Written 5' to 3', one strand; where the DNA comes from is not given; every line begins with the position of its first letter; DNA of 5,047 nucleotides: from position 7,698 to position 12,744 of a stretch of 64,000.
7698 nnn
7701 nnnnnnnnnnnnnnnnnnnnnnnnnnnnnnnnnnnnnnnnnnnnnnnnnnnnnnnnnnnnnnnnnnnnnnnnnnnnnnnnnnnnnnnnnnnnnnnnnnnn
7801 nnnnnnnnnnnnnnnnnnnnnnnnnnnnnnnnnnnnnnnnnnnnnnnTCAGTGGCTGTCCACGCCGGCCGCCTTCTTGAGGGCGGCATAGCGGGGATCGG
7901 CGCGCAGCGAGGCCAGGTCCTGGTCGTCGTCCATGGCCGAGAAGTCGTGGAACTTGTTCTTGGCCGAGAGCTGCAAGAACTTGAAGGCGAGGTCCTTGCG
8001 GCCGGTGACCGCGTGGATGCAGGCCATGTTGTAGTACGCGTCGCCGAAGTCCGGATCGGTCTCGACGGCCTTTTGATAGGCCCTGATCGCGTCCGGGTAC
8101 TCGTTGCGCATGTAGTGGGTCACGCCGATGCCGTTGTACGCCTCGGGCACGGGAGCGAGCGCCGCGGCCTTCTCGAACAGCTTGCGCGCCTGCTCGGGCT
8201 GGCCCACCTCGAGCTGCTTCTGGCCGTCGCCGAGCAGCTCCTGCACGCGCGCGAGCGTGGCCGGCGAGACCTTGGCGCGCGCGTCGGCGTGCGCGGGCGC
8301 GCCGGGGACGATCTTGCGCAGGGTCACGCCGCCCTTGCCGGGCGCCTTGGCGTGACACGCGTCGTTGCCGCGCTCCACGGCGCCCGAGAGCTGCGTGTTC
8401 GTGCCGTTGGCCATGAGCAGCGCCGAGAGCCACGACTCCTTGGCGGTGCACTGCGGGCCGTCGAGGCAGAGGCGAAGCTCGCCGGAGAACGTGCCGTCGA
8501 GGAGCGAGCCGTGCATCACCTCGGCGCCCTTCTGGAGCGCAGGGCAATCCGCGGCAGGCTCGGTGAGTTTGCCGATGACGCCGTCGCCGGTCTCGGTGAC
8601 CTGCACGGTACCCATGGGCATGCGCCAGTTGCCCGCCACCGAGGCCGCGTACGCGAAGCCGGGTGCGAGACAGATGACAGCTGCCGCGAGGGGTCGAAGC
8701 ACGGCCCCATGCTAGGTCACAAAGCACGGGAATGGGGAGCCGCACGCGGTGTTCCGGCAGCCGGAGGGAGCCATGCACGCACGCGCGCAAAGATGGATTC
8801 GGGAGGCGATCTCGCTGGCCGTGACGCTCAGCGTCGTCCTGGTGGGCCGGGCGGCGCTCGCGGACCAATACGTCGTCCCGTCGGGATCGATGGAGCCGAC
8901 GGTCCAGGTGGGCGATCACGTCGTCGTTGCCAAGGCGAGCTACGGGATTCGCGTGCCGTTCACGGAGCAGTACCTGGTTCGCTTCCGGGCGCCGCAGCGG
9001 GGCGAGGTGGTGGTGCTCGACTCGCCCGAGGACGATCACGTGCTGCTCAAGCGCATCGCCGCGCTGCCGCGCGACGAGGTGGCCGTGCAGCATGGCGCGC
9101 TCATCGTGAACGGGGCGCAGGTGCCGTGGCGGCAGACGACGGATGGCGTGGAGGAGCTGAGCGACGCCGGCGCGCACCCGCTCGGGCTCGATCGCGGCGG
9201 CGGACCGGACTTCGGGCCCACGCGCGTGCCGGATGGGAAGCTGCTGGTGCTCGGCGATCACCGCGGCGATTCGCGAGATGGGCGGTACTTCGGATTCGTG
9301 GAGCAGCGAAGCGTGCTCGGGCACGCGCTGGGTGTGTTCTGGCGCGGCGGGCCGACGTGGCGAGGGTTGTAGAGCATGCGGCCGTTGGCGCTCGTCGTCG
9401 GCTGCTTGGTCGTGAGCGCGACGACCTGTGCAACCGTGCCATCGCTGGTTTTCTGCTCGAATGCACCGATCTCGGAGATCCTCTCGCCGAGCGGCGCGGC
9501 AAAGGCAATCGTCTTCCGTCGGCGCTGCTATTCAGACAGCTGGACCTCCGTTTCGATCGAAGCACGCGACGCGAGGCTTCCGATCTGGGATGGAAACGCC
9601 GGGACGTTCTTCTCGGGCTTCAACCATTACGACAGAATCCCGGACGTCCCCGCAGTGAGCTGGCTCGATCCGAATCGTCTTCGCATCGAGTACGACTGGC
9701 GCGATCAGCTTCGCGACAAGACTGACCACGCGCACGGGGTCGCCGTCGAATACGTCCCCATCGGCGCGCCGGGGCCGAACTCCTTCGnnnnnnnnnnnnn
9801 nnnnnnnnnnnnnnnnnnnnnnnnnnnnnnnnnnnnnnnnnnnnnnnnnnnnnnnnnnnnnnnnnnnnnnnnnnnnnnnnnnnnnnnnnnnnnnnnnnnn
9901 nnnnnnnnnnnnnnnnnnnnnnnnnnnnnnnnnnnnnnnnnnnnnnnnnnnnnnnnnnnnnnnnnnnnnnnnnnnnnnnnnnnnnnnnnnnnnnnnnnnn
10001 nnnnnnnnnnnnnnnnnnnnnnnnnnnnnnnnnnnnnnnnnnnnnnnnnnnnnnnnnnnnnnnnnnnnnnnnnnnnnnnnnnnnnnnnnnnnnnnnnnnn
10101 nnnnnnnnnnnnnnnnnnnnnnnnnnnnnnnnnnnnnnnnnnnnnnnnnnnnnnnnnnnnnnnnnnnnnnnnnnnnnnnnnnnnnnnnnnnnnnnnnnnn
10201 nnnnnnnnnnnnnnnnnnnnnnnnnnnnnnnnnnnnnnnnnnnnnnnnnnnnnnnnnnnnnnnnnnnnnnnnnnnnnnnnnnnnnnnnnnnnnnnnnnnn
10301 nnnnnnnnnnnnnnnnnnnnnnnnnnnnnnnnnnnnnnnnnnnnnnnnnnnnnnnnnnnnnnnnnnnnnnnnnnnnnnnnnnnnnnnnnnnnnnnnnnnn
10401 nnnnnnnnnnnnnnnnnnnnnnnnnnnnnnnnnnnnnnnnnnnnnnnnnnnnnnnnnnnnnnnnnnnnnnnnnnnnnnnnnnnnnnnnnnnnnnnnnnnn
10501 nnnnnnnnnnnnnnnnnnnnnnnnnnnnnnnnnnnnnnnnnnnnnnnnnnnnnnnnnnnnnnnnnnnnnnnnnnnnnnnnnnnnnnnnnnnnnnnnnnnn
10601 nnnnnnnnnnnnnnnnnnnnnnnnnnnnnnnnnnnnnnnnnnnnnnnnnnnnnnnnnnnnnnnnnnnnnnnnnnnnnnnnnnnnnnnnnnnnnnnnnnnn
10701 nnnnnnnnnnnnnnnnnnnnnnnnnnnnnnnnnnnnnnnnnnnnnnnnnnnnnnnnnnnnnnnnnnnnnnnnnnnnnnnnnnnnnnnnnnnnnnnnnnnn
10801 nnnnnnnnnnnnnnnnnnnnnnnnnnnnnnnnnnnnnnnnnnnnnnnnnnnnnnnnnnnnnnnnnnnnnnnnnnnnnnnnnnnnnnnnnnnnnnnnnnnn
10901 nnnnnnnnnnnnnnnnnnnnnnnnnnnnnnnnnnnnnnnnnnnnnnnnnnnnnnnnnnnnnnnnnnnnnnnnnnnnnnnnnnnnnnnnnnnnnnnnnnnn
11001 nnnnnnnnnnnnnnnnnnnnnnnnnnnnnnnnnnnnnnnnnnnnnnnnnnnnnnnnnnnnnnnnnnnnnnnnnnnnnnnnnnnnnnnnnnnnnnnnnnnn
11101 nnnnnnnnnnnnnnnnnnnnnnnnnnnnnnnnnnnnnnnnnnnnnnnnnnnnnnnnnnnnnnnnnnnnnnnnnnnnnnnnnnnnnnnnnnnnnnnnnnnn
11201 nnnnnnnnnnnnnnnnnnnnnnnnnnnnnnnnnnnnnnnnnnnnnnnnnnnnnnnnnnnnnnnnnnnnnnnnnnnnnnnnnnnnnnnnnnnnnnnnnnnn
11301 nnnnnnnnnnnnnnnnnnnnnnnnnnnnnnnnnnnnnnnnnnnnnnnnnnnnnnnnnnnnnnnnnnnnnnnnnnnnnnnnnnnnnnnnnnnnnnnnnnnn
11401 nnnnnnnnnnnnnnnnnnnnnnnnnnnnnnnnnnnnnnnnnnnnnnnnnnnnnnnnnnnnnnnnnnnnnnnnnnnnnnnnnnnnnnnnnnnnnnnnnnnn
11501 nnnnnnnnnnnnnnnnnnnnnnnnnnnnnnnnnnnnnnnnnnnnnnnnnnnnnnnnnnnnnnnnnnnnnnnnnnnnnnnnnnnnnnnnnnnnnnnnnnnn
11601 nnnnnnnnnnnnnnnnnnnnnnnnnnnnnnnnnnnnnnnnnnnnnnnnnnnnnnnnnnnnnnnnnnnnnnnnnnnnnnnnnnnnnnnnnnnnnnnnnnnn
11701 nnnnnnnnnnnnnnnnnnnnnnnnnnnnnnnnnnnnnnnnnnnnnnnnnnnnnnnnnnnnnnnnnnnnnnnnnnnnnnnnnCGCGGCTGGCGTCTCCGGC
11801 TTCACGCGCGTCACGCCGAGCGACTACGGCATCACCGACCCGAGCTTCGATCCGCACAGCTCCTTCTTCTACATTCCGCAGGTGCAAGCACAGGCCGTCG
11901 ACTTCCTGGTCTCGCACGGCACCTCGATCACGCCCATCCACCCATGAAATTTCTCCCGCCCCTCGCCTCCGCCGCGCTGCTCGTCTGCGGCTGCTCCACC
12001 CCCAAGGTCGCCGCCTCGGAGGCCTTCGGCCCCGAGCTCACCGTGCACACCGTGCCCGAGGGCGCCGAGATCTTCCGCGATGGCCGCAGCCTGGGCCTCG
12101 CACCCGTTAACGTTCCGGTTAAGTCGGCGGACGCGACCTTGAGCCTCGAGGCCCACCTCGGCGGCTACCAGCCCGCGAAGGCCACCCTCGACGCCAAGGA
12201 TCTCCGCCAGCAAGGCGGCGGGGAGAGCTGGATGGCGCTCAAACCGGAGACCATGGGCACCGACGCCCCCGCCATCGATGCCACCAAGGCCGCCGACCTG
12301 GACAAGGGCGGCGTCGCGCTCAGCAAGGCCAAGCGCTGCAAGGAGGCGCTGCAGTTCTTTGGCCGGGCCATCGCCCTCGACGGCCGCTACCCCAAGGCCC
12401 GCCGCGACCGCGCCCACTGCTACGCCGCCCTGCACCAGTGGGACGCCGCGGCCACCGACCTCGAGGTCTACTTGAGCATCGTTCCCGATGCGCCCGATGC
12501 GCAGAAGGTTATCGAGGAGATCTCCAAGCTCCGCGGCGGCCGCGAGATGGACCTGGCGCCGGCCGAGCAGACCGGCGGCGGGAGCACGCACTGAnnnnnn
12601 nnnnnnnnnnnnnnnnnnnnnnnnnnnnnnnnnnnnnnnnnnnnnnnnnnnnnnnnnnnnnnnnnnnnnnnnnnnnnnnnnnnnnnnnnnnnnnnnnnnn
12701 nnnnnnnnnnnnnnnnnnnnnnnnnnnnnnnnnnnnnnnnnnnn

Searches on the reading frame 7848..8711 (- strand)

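Call 38: search_protein_families(library=pfam, proteins=[window:7848-8711:-], max_evalue=0.0001)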
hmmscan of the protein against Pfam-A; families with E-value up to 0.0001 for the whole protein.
window:7848-8711:- (287 aa): 10 families
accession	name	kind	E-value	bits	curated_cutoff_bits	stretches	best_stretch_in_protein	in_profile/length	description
PF00515.34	TPR_1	-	1.1e-14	53.9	27.8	1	189-222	1-34/34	Tetratricopeptide repeat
PF07719.23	TPR_2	-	2.6e-14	52.5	27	1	189-221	1-33/34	Tetratricopeptide repeat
PF13432.12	TPR_16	-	5.2e-14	52.8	32.7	1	166-221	7-63/65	Tetratricopeptide repeat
PF14559.12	TPR_19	-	1.4e-09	38.5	25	1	167-227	2-61/68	Tetratricopeptide repeat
PF13414.12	TPR_11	-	2.3e-09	37.2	26.8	1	200-231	5-36/42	TPR repeat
PF13431.12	TPR_17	-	1.5e-07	31.6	24.4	1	211-242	1-32/34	Tetratricopeptide repeat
PF13424.12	TPR_12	-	4.9e-07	30.3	30.1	1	169-218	16-74/77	Tetratricopeptide repeat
PF13428.12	TPR_14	-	6.7e-07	29.8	23.5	0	190-230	2-42/44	Tetratricopeptide repeat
PF13181.12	TPR_8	-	2.2e-06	27.8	25.7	0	224-248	2-26/34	Tetratricopeptide repeat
PF13374.12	TPR_10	-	1.4e-05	25.3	27.5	0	191-217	4-30/42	Tetratricopeptide repeat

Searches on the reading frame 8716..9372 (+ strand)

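Call 38: search_protein_families(library=pfam, proteins=[window:8716-9372:+], max_evalue=0.0001)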
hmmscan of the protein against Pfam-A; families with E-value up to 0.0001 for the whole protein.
window:8716-9372:+ (218 aa): 1 family
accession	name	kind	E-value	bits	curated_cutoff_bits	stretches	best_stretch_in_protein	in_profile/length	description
PF10502.14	Peptidase_S26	-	4.3e-36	124.8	22.9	1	32-209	6-168/168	Signal peptidase, peptidase S26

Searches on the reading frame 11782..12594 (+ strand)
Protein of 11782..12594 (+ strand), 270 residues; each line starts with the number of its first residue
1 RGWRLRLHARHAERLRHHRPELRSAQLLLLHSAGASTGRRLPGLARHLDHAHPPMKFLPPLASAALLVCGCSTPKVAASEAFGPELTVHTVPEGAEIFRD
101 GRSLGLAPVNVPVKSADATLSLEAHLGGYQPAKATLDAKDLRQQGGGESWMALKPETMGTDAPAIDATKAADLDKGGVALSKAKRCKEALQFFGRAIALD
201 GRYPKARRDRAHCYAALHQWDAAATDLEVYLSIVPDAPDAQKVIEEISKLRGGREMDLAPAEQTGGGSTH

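Call 38: search_protein_families(library=pfam, proteins=[window:11782-12594:+], max_evalue=0.0001)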
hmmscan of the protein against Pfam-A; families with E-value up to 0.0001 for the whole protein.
window:11782-12594:+ (270 aa): 3 families
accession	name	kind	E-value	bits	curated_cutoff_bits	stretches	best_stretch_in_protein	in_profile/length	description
PF13371.12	TPR_9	-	6.5e-10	39.3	35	1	183-243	8-68/73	Tetratricopeptide repeat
PF14559.12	TPR_19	-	2.9e-06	28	25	1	183-244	4-65/68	Tetratricopeptide repeat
PF08308.17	PEGA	-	2.1e-05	24.8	20.8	1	85-136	3-53/71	PEGA domain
